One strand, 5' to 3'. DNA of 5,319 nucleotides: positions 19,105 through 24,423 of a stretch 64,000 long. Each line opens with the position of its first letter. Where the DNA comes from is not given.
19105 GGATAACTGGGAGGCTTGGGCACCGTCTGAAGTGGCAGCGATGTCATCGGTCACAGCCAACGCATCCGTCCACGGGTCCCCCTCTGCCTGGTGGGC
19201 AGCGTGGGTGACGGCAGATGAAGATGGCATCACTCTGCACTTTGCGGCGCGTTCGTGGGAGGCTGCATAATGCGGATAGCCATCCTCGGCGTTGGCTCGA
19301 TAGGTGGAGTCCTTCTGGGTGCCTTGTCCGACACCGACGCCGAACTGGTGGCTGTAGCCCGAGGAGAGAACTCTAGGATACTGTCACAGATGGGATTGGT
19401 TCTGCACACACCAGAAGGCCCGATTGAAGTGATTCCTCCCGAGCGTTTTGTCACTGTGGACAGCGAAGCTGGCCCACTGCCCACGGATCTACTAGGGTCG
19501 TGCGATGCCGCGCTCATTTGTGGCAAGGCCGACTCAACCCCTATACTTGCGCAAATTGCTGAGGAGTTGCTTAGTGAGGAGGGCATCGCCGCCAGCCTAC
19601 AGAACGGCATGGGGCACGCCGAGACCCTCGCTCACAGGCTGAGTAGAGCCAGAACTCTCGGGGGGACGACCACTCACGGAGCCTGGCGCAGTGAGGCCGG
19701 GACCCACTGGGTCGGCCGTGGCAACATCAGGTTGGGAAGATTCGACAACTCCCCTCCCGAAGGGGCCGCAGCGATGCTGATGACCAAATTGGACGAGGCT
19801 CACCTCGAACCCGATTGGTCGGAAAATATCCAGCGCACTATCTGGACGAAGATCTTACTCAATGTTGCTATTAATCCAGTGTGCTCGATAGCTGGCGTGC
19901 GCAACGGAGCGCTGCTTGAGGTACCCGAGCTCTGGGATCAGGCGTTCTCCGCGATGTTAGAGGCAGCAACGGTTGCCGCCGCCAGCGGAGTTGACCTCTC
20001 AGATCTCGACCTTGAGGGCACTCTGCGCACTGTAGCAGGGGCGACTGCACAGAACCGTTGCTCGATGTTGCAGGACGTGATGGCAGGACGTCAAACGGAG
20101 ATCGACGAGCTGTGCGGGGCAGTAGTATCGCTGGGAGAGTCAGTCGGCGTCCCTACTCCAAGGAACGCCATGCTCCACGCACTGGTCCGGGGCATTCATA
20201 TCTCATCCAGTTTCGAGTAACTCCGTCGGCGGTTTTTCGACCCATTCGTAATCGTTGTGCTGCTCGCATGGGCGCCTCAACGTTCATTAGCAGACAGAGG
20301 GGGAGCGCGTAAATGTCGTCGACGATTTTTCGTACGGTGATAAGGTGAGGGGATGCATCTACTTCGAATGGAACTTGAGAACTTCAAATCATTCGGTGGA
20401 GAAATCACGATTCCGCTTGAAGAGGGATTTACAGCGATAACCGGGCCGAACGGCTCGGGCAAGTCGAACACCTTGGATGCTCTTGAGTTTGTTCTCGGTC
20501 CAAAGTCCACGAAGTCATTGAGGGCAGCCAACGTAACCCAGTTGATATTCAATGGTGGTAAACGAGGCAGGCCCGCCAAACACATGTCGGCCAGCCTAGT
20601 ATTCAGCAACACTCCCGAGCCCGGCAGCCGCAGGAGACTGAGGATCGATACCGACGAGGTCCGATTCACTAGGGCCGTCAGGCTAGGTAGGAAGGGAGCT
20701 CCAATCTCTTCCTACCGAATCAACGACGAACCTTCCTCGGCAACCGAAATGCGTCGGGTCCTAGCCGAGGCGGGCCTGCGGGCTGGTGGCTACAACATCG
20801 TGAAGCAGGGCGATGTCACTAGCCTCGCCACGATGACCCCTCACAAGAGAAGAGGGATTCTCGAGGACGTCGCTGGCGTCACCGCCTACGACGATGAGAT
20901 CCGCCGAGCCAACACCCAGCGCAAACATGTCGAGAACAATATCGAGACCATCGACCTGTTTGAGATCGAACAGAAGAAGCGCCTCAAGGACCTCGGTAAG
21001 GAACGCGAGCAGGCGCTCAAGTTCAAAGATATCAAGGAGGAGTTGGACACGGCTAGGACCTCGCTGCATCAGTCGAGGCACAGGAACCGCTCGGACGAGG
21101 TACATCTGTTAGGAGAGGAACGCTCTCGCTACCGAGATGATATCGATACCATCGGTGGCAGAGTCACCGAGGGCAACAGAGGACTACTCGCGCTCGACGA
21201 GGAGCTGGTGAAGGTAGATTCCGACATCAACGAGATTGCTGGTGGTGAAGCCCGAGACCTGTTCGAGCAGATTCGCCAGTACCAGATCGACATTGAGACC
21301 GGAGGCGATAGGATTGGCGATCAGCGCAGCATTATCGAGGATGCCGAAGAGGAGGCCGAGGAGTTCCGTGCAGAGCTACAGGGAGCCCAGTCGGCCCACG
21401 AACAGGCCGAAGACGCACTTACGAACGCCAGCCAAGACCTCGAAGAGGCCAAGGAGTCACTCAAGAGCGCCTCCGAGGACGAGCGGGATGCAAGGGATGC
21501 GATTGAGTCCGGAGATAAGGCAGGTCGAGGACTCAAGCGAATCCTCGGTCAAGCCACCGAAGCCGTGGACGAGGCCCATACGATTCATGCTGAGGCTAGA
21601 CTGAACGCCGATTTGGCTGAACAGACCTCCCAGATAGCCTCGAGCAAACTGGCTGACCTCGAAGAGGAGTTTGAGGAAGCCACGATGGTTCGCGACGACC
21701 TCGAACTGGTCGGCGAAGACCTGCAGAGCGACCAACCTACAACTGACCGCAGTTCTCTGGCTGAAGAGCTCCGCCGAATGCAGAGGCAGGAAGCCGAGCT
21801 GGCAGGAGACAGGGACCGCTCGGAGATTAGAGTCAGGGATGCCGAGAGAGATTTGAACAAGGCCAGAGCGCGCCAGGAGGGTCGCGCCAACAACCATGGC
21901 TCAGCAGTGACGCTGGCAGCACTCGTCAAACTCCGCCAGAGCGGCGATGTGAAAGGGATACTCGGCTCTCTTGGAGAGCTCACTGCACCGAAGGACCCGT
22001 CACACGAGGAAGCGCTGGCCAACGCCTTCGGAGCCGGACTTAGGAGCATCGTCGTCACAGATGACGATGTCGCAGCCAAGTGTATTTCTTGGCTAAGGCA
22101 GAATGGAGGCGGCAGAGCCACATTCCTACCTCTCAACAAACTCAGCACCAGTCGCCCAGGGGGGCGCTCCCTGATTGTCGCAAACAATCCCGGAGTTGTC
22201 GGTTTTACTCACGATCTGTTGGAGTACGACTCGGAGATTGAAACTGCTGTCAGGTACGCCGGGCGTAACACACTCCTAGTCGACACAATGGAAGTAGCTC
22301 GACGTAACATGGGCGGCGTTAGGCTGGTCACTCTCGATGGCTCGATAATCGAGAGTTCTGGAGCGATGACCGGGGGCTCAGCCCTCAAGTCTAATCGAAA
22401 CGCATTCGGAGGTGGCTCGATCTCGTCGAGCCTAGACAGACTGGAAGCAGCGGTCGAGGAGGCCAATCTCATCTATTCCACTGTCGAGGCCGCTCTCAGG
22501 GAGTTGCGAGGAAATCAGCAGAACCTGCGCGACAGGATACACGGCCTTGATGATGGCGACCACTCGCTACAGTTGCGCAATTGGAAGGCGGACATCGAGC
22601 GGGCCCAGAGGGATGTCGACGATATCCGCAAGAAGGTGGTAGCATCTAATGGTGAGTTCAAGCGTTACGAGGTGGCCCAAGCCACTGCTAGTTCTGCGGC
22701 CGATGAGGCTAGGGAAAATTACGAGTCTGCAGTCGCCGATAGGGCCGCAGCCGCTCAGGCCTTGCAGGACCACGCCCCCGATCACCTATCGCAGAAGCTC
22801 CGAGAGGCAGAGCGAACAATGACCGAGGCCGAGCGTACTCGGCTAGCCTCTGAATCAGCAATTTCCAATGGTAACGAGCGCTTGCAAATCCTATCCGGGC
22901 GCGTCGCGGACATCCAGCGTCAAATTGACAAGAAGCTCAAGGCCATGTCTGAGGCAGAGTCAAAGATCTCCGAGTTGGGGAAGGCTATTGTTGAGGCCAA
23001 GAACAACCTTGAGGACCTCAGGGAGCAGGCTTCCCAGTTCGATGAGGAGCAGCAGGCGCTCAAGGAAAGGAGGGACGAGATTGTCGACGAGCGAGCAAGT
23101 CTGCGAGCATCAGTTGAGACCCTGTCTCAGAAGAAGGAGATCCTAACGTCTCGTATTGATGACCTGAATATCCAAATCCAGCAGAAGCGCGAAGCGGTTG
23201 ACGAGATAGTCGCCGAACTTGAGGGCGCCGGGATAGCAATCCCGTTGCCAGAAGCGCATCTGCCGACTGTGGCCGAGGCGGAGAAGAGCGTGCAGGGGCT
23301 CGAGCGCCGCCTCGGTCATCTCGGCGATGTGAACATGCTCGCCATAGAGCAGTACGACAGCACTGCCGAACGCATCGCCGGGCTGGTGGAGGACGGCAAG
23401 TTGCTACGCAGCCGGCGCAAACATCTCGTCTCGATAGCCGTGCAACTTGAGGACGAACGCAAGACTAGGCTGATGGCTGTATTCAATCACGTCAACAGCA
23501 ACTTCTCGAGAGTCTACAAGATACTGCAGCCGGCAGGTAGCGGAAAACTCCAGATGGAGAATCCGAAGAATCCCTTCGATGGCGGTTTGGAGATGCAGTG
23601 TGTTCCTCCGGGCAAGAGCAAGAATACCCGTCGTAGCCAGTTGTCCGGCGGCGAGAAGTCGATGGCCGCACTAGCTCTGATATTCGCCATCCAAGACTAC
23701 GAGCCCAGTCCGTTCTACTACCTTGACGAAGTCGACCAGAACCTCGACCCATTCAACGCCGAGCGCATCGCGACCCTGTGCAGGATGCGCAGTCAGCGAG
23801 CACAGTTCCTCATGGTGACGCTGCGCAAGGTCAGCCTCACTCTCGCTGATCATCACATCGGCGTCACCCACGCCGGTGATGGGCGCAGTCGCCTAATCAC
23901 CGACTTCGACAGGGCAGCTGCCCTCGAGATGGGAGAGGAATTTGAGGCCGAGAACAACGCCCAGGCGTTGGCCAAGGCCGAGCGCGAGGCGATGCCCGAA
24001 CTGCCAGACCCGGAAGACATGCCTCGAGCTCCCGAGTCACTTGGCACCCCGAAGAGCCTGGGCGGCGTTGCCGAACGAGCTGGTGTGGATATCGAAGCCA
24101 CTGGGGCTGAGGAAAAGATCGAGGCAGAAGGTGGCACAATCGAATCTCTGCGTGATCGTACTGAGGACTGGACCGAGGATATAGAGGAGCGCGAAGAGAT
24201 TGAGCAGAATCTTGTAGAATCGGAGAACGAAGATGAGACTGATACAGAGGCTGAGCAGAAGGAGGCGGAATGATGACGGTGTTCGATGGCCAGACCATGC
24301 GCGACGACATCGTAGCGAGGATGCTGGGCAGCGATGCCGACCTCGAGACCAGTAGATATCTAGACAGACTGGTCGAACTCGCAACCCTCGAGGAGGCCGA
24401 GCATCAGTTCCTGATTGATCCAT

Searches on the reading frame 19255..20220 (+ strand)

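Call 47: search_protein_families(library=pfam, proteins=[window:19255-20220:+])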
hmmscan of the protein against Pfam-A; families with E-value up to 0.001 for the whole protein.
window:19255-20220:+ (321 aa): 2 families
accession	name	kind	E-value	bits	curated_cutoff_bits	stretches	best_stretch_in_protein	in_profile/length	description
PF08546.17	ApbA_C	-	4.9e-36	124.3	22.7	1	191-314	1-124/125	Ketopantoate reductase PanE/ApbA C terminal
PF02558.23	ApbA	-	1.7e-23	83.3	22.2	1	8-164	1-149/150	Ketopantoate reductase PanE/ApbA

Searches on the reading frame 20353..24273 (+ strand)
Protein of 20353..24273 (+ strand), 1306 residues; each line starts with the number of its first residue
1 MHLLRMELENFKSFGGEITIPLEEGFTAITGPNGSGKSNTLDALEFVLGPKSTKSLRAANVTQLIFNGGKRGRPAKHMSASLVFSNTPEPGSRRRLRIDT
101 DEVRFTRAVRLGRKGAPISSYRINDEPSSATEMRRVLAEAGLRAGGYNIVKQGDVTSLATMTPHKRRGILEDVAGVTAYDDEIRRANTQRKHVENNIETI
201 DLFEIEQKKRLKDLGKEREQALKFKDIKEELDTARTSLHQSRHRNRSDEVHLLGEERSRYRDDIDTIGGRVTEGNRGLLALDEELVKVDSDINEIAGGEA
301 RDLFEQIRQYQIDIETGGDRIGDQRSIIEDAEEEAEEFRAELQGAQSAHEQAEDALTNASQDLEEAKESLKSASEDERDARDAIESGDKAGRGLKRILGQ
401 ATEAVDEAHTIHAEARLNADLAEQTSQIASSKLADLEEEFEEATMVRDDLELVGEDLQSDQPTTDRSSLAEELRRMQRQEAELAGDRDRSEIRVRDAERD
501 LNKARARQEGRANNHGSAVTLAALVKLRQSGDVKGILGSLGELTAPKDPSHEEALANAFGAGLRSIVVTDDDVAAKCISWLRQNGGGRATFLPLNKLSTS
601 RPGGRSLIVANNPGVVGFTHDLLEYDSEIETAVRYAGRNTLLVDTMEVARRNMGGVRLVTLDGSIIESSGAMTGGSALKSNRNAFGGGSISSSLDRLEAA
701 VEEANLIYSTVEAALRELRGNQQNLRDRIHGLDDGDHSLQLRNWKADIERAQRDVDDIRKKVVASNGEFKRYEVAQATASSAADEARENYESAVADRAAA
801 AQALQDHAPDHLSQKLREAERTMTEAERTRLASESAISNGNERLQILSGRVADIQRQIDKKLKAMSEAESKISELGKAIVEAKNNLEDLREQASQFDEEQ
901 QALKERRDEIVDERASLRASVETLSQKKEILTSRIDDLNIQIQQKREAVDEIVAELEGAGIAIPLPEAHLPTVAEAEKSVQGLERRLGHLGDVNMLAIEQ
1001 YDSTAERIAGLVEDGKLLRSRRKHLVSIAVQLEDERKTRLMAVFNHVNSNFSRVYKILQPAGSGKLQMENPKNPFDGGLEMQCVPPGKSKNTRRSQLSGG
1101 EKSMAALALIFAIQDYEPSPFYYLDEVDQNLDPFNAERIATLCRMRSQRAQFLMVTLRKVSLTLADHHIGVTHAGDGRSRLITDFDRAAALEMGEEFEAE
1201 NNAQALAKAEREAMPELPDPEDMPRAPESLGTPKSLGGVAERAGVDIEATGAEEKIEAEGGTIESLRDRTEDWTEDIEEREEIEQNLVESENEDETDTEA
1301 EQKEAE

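Call 47: search_protein_families(library=pfam, proteins=[window:20353-24273:+])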
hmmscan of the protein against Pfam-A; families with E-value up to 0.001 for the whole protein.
window:20353-24273:+ (1306 aa): 8 families
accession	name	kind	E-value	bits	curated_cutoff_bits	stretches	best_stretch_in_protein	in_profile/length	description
PF02463.25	SMC_N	-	2.6e-57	194.2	40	1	3-1178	2-218/220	RecF/RecN/SMC N terminal domain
PF06470.18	SMC_hinge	-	3e-24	86.1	22.5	1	534-651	2-114/116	SMC proteins Flexible Hinge Domain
PF13304.12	AAA_21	-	3.3e-15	57.4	27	2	26-139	1-115/304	AAA domain, putative AbiEii toxin, Type IV TA system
PF13175.12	AAA_15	-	6.1e-10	39.7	32.1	1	1-348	1-231/374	AAA ATPase domain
PF13555.12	AAA_29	-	1.7e-09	37.7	27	1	3-53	1-51/61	P-loop containing region of AAA domain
PF13476.12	AAA_23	-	4.5e-08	34.4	27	1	5-370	1-200/201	AAA domain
PF05335.18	DUF745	-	0.00011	22.5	33.3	0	331-444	46-159/183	Protein of unknown function (DUF745)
PF00005.33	ABC_tran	-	0.00081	20.4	25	0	26-52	13-39/137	ABC transporter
